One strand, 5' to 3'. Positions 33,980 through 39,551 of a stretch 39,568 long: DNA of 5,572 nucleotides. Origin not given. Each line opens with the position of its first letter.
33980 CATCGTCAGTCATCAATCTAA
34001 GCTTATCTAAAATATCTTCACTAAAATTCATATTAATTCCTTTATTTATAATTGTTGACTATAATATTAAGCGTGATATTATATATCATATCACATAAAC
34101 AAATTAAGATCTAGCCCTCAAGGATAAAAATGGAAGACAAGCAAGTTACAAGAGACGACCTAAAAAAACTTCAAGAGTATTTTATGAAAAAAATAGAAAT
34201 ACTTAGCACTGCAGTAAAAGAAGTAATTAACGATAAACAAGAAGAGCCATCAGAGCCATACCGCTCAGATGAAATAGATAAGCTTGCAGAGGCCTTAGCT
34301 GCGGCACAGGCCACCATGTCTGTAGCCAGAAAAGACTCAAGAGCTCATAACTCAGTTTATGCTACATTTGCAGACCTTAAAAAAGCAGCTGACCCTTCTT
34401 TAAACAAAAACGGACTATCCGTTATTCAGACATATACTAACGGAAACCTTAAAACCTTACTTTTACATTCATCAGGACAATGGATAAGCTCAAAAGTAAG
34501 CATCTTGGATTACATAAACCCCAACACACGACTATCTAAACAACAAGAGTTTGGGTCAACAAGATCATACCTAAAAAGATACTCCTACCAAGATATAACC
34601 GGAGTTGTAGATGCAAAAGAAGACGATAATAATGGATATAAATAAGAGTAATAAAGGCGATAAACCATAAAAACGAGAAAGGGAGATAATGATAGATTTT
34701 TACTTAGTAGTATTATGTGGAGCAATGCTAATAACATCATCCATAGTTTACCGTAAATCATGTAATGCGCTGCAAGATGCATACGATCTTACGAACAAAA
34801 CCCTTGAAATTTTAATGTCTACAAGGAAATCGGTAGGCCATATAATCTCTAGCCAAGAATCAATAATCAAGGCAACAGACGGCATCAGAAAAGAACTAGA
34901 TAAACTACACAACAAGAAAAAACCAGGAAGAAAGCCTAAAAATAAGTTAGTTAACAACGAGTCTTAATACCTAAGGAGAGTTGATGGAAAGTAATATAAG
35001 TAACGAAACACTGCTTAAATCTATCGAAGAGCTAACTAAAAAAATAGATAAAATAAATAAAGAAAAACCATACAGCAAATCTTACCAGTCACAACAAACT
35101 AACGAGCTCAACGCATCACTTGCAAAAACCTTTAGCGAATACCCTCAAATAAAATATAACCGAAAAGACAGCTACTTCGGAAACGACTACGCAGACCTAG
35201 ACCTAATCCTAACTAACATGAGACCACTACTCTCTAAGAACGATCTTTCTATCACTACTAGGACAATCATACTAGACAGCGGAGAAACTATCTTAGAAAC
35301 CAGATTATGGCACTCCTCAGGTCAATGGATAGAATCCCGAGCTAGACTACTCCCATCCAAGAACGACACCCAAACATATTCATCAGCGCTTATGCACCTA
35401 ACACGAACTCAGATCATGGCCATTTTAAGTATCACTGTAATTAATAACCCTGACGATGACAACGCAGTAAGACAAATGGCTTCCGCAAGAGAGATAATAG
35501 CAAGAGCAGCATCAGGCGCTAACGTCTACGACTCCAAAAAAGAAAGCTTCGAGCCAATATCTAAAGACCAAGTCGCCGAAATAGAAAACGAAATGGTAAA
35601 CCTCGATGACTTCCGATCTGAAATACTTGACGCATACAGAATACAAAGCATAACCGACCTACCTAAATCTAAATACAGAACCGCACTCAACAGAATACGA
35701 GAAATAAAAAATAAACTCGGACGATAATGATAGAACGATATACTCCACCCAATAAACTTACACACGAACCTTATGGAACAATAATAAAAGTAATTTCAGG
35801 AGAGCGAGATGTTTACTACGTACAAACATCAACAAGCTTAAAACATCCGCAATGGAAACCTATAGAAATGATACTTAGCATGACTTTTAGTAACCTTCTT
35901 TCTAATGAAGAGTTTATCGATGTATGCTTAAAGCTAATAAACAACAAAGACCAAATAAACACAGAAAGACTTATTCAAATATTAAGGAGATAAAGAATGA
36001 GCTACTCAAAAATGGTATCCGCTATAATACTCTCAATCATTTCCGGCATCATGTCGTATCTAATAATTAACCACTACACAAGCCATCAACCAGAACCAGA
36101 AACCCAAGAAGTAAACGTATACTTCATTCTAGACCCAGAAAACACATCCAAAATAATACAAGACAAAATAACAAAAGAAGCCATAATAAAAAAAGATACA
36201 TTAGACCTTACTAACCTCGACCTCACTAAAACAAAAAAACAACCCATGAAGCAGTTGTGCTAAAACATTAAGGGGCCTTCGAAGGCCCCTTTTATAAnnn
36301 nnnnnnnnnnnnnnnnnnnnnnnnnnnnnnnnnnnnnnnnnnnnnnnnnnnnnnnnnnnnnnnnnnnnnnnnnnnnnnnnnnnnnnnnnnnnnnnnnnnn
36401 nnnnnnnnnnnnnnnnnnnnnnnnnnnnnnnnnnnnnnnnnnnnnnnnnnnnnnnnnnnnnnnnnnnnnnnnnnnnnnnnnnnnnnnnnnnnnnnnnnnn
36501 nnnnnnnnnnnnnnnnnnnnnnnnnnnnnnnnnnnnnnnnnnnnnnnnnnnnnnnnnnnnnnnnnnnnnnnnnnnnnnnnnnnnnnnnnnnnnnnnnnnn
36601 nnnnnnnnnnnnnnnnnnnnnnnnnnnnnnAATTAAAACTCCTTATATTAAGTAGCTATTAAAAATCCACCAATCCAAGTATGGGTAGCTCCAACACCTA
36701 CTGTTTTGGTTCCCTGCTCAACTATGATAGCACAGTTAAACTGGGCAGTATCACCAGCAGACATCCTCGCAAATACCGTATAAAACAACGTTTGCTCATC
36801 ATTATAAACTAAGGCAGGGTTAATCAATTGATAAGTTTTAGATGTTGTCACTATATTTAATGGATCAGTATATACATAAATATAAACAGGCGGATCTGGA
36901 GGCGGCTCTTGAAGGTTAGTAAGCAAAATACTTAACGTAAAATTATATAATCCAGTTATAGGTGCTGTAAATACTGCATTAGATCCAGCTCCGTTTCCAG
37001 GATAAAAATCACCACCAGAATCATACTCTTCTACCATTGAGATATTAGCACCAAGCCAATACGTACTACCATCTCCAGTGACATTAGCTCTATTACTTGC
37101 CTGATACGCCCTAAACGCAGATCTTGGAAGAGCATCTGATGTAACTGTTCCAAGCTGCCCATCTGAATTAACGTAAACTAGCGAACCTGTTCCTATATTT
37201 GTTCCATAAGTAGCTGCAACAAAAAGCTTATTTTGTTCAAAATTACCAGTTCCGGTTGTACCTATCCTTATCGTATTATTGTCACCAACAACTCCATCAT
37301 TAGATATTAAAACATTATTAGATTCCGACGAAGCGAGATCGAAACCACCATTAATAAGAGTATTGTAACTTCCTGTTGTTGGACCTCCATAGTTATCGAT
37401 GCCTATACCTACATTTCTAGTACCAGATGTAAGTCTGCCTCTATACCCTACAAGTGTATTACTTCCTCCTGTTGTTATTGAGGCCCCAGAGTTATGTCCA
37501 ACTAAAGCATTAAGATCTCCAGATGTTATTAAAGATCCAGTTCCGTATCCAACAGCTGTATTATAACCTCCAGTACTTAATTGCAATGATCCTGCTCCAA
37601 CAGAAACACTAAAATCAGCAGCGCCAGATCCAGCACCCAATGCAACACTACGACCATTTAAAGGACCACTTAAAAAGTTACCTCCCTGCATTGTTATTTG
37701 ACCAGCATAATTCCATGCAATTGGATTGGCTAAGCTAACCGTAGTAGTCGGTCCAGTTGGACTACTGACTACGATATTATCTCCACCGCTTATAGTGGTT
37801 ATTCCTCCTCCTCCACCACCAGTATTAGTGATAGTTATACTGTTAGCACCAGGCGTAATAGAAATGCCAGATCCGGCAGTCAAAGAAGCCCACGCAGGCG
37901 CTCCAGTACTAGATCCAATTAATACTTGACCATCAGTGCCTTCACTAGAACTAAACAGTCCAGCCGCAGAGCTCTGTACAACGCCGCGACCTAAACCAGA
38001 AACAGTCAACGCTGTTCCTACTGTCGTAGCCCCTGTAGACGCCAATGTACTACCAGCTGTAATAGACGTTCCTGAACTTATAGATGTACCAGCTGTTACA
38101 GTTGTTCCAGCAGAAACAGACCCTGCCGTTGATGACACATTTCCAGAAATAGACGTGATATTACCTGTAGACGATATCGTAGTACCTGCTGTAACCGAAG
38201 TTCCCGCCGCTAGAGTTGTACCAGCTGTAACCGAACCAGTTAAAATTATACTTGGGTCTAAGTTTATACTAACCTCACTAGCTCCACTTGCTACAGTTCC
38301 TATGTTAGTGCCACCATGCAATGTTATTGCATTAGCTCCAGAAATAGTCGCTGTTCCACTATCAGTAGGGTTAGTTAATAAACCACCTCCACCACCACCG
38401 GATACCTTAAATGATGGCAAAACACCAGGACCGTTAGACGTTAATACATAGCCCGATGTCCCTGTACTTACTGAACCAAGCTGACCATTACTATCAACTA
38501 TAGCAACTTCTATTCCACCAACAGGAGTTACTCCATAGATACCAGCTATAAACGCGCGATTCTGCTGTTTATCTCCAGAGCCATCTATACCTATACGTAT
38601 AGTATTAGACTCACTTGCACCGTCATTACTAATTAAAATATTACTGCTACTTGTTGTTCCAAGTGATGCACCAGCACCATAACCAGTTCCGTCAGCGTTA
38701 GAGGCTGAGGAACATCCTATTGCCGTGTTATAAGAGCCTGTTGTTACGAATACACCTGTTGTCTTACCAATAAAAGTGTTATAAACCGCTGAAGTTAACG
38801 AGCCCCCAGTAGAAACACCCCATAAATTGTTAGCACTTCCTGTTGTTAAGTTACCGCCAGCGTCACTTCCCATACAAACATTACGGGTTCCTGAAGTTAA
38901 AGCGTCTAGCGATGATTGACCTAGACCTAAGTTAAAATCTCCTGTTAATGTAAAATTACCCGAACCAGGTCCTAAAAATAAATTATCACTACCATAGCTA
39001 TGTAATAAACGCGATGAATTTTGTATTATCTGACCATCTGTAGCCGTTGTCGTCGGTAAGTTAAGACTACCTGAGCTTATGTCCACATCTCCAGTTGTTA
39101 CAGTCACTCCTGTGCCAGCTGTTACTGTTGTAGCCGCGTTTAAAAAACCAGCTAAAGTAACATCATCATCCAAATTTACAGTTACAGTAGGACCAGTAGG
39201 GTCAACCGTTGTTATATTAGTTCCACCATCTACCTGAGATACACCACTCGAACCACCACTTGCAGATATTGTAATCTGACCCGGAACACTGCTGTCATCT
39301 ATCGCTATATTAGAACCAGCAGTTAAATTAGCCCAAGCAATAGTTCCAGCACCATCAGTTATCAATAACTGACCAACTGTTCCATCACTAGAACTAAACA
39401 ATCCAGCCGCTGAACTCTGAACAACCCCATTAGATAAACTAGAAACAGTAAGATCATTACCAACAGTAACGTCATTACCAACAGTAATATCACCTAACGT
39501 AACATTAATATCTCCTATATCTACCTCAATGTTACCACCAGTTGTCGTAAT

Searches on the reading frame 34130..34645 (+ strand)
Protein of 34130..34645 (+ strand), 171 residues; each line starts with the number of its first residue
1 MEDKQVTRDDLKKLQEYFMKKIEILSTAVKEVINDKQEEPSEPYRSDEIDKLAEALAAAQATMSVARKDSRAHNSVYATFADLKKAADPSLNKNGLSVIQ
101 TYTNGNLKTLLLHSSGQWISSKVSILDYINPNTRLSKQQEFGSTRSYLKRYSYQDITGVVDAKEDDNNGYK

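Call 9: search_protein_families(library=pfam, proteins=[window:34130-34645:+], max_evalue=0.01)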
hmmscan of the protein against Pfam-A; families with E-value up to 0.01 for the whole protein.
window:34130-34645:+ (171 aa): 1 family
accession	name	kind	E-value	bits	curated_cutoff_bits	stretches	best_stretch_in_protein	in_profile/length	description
PF04404.17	ERF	-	1.6e-11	44.9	25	1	53-168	2-127/153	ERF superfamily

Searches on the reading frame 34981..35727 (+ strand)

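Call 9: search_protein_families(library=pfam, proteins=[window:34981-35727:+], max_evalue=0.01)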
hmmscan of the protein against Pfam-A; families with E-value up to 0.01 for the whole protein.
window:34981-35727:+ (248 aa): 1 family
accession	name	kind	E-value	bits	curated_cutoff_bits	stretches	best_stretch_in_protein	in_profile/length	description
PF04404.17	ERF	-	2.5e-08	34.5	25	1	52-167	10-134/153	ERF superfamily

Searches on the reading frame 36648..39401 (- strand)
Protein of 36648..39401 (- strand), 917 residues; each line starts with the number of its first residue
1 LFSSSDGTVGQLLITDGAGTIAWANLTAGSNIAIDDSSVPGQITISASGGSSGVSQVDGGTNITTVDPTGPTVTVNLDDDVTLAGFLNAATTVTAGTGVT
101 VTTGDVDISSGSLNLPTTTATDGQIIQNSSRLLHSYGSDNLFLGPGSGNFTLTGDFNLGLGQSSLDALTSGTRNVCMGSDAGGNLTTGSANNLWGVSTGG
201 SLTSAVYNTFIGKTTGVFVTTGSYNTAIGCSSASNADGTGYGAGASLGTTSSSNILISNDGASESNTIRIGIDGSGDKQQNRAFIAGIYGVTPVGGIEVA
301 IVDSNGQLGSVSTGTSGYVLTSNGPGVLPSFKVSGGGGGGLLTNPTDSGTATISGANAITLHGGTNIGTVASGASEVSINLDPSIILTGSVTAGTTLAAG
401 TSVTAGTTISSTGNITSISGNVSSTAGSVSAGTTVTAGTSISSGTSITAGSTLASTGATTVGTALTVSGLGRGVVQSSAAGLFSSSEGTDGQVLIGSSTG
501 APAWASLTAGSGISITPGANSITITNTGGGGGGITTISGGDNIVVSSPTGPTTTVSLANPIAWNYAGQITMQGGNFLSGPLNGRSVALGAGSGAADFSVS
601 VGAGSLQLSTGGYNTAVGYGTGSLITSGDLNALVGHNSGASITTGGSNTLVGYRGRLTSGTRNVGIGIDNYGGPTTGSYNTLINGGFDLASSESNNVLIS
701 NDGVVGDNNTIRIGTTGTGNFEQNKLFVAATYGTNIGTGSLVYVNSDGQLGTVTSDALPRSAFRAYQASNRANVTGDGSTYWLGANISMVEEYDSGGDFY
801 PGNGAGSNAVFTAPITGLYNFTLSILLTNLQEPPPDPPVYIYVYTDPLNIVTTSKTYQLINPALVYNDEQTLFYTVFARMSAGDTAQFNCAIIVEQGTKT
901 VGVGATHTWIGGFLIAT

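Call 9: search_protein_families(library=pfam, proteins=[window:36648-39401:-], max_evalue=0.01)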
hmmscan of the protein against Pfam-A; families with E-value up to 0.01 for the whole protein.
window:36648-39401:- (917 aa): 0 families

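Call 66: search_protein_families(library=phrogs, proteins=[window:36648-39401:-], max_evalue=0.001)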
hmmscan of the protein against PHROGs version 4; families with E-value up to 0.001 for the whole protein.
window:36648-39401:- (917 aa): 1 family
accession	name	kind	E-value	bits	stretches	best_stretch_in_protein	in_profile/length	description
phrog_4636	-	tail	1.9e-06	27.6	2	609-653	295-339/763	tail spike protein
